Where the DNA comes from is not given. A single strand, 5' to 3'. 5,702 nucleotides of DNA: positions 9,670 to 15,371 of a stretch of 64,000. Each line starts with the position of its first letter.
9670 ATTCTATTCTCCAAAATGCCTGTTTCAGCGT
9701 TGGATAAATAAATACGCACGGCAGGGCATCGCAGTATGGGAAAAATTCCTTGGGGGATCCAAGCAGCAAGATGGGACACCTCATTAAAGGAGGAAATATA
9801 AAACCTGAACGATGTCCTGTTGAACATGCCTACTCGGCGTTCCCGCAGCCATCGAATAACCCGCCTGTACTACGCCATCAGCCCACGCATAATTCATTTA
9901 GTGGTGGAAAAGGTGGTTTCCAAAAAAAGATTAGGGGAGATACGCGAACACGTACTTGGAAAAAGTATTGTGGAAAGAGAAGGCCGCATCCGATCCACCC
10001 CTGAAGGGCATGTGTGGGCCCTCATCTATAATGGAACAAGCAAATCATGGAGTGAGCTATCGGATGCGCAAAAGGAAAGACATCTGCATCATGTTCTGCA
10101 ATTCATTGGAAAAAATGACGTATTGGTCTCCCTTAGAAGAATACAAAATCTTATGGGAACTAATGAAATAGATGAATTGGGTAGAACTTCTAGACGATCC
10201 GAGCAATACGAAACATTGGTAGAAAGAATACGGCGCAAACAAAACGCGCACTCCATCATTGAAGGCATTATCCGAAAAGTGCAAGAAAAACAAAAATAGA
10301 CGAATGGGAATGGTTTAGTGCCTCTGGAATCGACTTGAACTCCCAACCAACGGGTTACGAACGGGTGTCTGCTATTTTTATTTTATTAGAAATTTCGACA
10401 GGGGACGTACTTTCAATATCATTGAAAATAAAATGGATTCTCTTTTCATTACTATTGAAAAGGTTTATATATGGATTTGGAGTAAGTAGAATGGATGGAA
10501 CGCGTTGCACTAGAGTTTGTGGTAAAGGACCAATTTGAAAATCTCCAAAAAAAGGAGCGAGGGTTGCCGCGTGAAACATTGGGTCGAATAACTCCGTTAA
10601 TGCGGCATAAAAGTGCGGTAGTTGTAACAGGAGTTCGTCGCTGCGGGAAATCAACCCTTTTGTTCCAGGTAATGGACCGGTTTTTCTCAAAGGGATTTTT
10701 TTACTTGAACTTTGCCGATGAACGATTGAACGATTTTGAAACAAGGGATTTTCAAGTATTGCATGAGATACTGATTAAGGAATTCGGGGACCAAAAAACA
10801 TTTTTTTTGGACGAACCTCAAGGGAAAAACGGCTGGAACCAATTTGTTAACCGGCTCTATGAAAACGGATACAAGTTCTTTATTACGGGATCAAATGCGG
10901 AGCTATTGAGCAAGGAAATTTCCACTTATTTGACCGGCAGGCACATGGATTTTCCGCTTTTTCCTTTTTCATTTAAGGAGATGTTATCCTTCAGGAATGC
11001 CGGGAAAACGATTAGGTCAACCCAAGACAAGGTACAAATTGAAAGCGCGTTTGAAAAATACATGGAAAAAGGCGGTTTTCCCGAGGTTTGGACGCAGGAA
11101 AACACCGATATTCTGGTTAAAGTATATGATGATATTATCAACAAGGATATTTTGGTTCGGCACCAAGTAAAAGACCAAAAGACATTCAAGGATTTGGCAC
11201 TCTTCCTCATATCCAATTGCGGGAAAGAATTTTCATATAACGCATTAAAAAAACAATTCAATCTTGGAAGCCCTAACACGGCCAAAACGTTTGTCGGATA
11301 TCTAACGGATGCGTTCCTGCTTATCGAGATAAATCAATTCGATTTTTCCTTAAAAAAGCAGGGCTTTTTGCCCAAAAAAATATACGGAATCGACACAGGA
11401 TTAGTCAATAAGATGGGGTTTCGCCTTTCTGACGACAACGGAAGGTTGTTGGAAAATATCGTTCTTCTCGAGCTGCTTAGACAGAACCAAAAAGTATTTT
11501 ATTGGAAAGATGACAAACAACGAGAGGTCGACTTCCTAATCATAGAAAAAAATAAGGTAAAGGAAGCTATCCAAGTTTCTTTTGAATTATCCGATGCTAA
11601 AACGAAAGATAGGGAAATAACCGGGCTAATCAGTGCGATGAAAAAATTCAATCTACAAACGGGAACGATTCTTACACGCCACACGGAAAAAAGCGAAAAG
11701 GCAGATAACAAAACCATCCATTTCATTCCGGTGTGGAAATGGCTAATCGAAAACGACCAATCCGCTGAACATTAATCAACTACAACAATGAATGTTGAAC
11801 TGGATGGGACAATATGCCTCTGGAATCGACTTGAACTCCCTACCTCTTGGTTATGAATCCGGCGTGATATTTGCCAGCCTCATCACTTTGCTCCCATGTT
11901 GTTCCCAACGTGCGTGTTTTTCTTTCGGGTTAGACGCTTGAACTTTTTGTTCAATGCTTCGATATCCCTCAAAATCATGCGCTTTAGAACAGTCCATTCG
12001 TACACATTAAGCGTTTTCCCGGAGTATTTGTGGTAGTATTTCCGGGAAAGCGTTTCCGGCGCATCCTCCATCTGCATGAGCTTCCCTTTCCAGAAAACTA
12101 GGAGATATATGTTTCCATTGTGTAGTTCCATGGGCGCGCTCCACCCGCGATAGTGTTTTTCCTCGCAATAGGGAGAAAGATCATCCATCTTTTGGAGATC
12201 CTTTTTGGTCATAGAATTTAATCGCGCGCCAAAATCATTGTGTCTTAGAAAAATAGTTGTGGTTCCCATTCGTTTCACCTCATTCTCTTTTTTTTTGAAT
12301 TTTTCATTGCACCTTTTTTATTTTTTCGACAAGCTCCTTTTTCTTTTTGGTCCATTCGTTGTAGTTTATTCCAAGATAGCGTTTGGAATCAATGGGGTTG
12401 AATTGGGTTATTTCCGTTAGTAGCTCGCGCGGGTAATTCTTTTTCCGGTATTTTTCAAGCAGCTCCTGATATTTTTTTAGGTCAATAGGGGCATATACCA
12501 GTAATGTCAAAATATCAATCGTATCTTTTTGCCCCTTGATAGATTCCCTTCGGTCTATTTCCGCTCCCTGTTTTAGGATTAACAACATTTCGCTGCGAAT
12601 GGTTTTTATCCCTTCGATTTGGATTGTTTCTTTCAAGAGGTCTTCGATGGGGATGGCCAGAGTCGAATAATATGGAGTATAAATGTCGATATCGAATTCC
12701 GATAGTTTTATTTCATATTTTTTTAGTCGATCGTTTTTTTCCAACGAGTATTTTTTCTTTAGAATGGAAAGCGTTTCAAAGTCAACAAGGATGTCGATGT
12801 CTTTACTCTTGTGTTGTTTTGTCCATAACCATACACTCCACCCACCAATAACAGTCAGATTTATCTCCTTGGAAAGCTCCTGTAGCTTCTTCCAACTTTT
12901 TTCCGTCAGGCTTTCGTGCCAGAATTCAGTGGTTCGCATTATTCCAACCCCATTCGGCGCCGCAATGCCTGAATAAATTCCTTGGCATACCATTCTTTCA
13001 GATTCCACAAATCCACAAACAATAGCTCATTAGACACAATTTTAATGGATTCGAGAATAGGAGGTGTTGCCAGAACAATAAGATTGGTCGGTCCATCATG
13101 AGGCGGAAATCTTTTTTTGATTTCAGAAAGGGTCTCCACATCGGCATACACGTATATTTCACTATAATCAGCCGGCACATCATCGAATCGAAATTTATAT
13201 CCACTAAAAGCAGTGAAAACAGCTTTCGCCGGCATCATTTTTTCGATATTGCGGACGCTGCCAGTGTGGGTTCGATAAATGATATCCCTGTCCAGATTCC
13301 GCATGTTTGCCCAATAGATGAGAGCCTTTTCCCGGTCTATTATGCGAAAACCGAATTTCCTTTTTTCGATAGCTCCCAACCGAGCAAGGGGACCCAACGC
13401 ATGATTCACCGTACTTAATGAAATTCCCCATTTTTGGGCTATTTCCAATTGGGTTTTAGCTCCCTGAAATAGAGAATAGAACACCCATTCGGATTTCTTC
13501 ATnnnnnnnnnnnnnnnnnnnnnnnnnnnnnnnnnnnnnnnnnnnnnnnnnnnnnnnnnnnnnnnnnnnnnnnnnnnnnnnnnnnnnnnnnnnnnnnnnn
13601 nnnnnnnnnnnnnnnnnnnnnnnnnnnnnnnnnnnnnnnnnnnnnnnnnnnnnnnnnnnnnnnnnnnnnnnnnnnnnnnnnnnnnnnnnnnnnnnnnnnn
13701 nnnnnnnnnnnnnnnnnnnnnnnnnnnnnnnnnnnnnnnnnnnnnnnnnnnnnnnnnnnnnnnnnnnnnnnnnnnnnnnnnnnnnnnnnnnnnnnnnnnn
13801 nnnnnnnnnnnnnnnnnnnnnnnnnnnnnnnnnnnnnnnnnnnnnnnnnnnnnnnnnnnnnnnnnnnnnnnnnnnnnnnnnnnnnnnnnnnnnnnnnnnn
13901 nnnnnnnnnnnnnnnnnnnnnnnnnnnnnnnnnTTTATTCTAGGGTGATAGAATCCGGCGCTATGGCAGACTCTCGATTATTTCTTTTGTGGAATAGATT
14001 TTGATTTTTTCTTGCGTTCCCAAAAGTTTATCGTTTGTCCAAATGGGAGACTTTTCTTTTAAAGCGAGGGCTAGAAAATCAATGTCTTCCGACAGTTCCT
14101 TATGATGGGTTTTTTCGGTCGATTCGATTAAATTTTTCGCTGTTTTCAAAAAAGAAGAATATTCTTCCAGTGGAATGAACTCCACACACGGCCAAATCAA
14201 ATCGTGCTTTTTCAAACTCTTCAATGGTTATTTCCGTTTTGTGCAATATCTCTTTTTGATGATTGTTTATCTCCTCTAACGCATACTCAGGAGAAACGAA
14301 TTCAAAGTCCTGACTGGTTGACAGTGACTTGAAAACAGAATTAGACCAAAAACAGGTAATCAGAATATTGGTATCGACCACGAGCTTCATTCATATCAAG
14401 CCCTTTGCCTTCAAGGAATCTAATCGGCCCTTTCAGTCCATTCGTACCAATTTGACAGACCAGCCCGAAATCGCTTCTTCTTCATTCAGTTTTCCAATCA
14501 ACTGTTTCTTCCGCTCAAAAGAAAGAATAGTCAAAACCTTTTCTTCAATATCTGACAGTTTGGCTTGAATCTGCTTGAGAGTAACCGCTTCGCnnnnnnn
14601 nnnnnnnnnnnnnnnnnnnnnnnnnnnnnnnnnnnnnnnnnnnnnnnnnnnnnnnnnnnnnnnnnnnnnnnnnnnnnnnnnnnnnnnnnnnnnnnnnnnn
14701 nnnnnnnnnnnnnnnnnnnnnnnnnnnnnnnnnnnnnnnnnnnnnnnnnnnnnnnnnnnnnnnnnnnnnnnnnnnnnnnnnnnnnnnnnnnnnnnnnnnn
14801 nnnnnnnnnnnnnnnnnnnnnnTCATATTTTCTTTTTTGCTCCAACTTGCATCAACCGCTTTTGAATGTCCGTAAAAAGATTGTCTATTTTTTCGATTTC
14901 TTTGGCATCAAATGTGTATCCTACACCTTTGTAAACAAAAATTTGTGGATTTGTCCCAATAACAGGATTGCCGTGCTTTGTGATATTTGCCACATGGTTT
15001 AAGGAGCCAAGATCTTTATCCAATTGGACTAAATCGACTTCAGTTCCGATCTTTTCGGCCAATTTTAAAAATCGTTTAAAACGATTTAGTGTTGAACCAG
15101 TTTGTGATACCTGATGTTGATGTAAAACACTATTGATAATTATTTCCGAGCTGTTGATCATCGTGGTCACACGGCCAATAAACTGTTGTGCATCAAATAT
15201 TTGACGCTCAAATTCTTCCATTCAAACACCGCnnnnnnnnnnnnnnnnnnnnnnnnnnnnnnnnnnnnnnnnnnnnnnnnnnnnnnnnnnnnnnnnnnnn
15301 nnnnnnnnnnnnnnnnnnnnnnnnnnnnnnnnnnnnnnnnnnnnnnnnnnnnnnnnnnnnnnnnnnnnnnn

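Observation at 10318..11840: COG1373 AAA+ ATPase gene precisely bracketed by 26-nt perfect direct repeats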

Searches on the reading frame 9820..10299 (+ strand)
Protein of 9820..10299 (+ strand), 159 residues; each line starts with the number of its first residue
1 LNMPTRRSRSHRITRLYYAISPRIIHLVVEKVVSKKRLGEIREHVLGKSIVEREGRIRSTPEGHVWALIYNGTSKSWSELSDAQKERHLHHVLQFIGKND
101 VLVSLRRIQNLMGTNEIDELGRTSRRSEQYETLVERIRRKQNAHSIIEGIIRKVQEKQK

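Call 11: search_protein_families(library=pfam, proteins=[window:9820-10299:+], max_evalue=0.01)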
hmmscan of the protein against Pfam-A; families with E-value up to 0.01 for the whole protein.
window:9820-10299:+ (159 aa): 0 families

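Call 27: search_protein_families(library=ncbifam, proteins=[window:9820-10299:+], max_evalue=0.05)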
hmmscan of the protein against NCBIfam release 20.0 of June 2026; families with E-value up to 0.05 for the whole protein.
window:9820-10299:+ (159 aa): 1 family
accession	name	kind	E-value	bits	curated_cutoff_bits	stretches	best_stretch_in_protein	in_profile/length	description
NF006983.0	PRK09450.2-3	equivalog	0.033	12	1810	1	59-120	475-537/949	class I adenylate cyclase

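Call 28: search_protein_families(library=padloc, proteins=[window:9820-10299:+], max_evalue=0.05)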
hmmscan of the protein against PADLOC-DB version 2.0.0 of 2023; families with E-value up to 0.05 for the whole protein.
window:9820-10299:+ (159 aa): 0 families

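Call 58: search_protein_families(library=phrogs, proteins=[window:9820-10299:+], max_evalue=0.01)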
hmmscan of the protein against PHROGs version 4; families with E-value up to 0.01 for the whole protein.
window:9820-10299:+ (159 aa): 0 families

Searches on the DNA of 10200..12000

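Call 74: search_rna_families(source=window, start=10200, end=12000, threshold=evalue, max_evalue=10, show_alignments=3)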
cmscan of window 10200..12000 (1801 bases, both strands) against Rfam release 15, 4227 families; matches with E-value up to 10: 4.
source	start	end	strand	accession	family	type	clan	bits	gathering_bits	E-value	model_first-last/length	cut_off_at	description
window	10917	10990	+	RF02428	SpF11_sRNA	Gene; sRNA;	-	21.4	54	3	1-95/95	no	Streptococcus sRNA SpF11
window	10768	10835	+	RF02293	TtnuCD17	Gene; snRNA; snoRNA; CD-box;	-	20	75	6.4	1-68/68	no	Tetrahymena snoRNA TtnuCD17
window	11118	11154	+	RF00136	SNORD81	Gene; snRNA; snoRNA; CD-box;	CL00050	18.8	50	4.1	1-77/77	no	Small nucleolar RNA SNORD81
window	11337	11358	-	RF00180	REN-SRE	Cis-reg;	-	15.6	41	1.2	1-22/37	no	Renin stability regulatory element (REN-SRE)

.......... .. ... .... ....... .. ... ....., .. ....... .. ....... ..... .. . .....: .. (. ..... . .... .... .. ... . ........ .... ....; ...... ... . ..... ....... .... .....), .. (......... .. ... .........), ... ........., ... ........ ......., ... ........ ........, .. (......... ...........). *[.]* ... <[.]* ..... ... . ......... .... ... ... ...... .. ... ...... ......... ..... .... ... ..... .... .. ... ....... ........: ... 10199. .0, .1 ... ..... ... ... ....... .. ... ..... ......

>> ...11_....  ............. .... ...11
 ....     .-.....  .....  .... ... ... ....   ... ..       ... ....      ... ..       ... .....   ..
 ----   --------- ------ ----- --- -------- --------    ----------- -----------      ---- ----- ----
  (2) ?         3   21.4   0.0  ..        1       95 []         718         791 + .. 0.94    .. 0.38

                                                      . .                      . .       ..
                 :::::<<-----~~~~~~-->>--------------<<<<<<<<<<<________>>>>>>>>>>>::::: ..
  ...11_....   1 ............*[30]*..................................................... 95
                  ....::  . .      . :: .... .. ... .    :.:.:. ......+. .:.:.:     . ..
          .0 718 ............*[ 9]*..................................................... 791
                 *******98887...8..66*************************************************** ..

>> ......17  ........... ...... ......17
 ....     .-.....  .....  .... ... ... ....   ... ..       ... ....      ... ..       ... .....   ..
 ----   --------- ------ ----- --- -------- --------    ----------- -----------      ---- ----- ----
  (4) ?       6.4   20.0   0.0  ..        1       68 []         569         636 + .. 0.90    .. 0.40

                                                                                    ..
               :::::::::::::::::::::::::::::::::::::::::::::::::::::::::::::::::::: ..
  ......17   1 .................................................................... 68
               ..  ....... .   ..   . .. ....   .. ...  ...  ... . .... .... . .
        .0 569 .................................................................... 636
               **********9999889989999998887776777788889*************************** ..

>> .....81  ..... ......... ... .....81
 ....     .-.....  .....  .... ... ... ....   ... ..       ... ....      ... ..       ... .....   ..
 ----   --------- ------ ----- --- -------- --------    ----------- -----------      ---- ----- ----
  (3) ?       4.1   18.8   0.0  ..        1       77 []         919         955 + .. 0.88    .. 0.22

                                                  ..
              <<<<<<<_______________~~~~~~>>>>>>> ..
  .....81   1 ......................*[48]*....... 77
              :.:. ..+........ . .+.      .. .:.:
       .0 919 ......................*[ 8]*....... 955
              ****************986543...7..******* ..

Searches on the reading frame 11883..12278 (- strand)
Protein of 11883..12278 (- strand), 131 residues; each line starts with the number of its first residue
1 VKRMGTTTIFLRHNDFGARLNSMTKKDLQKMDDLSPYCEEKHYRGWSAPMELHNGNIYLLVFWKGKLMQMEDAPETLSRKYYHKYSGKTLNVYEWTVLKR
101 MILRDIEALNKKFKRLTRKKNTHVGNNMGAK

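Call 11: search_protein_families(library=pfam, proteins=[window:11883-12278:-], max_evalue=0.01)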
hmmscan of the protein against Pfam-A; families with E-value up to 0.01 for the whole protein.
window:11883-12278:- (131 aa): 0 families

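Call 27: search_protein_families(library=ncbifam, proteins=[window:11883-12278:-], max_evalue=0.05)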
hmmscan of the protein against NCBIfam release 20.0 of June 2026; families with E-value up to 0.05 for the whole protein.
window:11883-12278:- (131 aa): 0 families

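Call 28: search_protein_families(library=padloc, proteins=[window:11883-12278:-], max_evalue=0.05)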
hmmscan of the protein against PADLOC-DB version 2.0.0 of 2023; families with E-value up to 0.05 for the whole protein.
window:11883-12278:- (131 aa): 0 families

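Call 58: search_protein_families(library=phrogs, proteins=[window:11883-12278:-], max_evalue=0.01)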
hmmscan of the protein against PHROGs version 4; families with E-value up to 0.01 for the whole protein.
window:11883-12278:- (131 aa): 0 families

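Call 75: find_homologous_proteins(query=window:11883-12278:-, max_evalue=0.001)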
Query window:11883-12278:- (131 aa): 140 proteins with E <= 0.001 among 142 candidates; the best 120 are listed.
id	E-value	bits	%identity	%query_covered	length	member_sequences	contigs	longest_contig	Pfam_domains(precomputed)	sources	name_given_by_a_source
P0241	2.1e-69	249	87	98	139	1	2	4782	-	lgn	-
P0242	2.7e-68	246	82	98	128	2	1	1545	-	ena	-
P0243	1.2e-48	182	64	82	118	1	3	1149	-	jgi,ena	-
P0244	8.4e-48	179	66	84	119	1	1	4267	-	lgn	-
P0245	2.7e-47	178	100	63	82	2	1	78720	-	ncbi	ncbi:MAG: hypothetical protein V1776_03750 [Candidatus Diapherotrites archaeon]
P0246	7.0e-47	176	64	89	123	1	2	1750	-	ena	-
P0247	9.2e-47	176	64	91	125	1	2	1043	-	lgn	-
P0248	1.1e-46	176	64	89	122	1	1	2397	-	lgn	-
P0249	2.1e-46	175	63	92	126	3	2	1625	-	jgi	jgi:hypothetical protein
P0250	2.6e-46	175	62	89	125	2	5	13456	-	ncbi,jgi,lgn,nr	ncbi:MAG: hypothetical protein FJY76_03095 [Candidatus Aenigmarchaeota archaeon]|nr:hypothetical pro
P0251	2.7e-46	175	64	92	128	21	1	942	-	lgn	-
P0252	3.0e-46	174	65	89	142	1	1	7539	-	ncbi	-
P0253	5.7e-46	174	63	91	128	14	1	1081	-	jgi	-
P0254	1.1e-45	173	59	98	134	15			-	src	-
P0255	1.8e-45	172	62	89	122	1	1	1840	-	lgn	-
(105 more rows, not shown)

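Call 76: find_encoding_contigs(protein=P0241, flank=5000, max_places=4)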
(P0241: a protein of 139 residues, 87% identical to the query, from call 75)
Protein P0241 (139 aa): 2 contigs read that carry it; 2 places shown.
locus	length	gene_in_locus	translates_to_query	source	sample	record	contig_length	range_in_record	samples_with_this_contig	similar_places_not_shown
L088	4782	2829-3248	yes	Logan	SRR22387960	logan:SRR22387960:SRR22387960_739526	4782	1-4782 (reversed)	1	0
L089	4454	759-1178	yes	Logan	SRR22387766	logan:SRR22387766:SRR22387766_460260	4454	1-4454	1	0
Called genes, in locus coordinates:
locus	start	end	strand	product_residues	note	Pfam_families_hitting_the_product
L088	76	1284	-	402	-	PF13173:AAA_14, PF13635:DUF4143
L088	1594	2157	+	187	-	PF13412:HTH_24 (weak), PF13545:HTH_Crp_2 (weak)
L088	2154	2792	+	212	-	-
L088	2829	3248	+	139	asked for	-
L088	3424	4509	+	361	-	-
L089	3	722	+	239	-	?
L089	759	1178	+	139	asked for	-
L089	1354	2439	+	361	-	-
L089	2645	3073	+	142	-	-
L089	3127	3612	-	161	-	-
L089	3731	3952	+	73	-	PF13459:Fer4_15, PF13370:Fer4_13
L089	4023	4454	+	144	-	?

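Call 77: find_encoding_contigs(protein=P0242, flank=5000, max_places=4)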
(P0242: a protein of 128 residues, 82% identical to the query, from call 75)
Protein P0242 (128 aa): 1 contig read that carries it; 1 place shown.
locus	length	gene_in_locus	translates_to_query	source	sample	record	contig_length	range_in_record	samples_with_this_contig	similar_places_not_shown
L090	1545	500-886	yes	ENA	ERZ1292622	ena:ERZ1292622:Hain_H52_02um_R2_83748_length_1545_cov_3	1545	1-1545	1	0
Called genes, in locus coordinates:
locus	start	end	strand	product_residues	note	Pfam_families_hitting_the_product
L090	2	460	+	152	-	?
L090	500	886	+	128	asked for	-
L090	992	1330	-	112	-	PF02452:PemK_toxin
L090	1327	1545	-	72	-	?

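Call 98: search_protein_families(library=pfam, proteins=[L088:76-1284:-, L088:3424-4509:+], max_evalue=0.01)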
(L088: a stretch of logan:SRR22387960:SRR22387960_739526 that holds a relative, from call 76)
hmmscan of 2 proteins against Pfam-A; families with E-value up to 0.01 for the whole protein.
L088:76-1284:- (402 aa): 9 families
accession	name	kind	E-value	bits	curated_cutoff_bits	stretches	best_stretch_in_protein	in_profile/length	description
PF13635.12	DUF4143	-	7.1e-33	114.1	28.1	1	205-354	3-160/160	Domain of unknown function (DUF4143)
PF13173.12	AAA_14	-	4.4e-29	101.5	27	1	18-139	2-129/129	AAA domain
PF01637.24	ATPase_2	-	6.7e-05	23.2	33.2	1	13-47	15-49/225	ATPase domain predominantly from Archaea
PF13401.12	AAA_22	-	0.00036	21.3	27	0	19-51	6-33/130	AAA domain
PF19993.5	DO-GTPase2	-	0.00066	19.8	27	1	20-50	2-32/226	Double-GTPase 2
PF13479.12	AAA_24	-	0.0011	19.3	27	1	21-86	5-77/195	AAA domain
PF13191.12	AAA_16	-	0.0023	18.9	32.6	0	14-46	20-52/167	AAA ATPase domain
PF01443.25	Viral_helicase1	-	0.0053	17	21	1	29-105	9-90/228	Viral superfamily 1 RNA helicase core domain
PF19417.4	RnlA_toxin_N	-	0.0092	16.6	24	0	319-351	35-66/82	RNase LS, bacterial toxin N-terminal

L088:3424-4509:+ (361 aa): 1 family
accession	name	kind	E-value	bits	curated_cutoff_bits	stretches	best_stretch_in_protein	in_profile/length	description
PF07745.19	Glyco_hydro_53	-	0.00063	19.3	24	1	166-288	133-249/340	Glycosyl hydrolase family 53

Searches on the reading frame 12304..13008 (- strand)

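Call 11: search_protein_families(library=pfam, proteins=[window:12304-13008:-], max_evalue=0.01)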
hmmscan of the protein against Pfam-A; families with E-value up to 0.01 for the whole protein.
window:12304-13008:- (234 aa): 0 families

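Call 27: search_protein_families(library=ncbifam, proteins=[window:12304-13008:-], max_evalue=0.05)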
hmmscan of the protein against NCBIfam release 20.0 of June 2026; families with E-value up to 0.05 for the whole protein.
window:12304-13008:- (234 aa): 0 families

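Call 28: search_protein_families(library=padloc, proteins=[window:12304-13008:-], max_evalue=0.05)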
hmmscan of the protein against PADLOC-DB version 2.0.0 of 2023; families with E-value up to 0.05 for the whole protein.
window:12304-13008:- (234 aa): 1 family
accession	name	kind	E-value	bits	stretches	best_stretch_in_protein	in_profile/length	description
PDLC04906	PDC-S09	-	0.0056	15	0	40-81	13-54/98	-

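Call 58: search_protein_families(library=phrogs, proteins=[window:12304-13008:-], max_evalue=0.01)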
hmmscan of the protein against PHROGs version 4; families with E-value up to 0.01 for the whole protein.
window:12304-13008:- (234 aa): 0 families

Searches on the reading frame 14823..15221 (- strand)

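Call 11: search_protein_families(library=pfam, proteins=[window:14823-15221:-], max_evalue=0.01)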
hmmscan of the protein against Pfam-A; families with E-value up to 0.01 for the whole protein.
window:14823-15221:- (132 aa): 0 families

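Call 27: search_protein_families(library=ncbifam, proteins=[window:14823-15221:-], max_evalue=0.05)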
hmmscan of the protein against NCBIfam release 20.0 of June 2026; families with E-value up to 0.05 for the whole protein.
window:14823-15221:- (132 aa): 1 family
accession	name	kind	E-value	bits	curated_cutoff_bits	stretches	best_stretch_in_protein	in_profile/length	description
NF009887.0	PRK13346.1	equivalog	0.01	15.5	313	1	9-107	55-149/231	superantigen-like protein SSL7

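Call 28: search_protein_families(library=padloc, proteins=[window:14823-15221:-], max_evalue=0.05)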
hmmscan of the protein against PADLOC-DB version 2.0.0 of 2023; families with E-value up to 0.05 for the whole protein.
window:14823-15221:- (132 aa): 0 families

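Call 58: search_protein_families(library=phrogs, proteins=[window:14823-15221:-], max_evalue=0.01)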
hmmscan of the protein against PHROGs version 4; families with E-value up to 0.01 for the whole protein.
window:14823-15221:- (132 aa): 0 families
